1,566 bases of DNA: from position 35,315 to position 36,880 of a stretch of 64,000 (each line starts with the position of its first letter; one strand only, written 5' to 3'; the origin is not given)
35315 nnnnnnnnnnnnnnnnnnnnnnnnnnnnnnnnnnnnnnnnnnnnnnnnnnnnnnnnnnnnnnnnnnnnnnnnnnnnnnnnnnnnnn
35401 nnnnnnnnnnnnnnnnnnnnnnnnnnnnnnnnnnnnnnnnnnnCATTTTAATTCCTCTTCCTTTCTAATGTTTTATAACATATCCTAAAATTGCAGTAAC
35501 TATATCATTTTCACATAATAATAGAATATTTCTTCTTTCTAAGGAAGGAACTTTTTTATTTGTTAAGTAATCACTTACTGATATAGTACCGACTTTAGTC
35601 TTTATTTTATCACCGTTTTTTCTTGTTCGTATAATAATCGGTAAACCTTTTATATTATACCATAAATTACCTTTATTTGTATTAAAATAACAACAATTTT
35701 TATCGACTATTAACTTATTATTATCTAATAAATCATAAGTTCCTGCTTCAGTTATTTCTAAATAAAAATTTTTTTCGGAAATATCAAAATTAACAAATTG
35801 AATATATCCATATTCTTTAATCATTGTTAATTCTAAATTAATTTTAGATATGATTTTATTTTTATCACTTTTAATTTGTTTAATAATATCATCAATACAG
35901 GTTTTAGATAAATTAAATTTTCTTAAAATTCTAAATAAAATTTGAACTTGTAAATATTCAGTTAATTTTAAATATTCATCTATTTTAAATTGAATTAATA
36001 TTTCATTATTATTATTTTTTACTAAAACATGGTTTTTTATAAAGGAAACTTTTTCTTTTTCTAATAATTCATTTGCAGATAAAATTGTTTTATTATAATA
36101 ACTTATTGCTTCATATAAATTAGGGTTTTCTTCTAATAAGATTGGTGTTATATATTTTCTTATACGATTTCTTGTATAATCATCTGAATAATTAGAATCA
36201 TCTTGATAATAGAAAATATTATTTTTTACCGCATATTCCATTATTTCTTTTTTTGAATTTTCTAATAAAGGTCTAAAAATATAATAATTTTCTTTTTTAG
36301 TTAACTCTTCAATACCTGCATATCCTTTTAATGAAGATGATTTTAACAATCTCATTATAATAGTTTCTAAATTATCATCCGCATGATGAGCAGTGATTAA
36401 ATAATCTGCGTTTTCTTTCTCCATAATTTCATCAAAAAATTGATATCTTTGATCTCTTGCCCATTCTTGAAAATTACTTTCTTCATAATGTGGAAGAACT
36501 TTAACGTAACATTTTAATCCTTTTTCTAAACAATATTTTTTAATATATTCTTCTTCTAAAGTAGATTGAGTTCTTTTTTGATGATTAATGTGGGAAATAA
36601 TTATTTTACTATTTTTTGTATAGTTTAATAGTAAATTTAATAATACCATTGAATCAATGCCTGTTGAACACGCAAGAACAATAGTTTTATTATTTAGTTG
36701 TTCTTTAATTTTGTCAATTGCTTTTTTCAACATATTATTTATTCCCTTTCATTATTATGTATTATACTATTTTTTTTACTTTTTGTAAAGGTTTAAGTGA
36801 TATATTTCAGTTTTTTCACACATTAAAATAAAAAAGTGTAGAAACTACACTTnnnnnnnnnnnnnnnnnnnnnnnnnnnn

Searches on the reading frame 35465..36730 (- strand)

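Call 66: search_protein_families(library=pfam, proteins=[window:35465-36730:-], max_evalue=0.00001)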
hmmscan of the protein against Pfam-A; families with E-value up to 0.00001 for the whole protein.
window:35465-36730:- (421 aa): 1 family
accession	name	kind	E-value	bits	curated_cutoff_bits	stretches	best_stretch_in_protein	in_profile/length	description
PF01171.26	ATP_bind_3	-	3.2e-57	193.7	27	1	17-192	2-181/182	PP-loop family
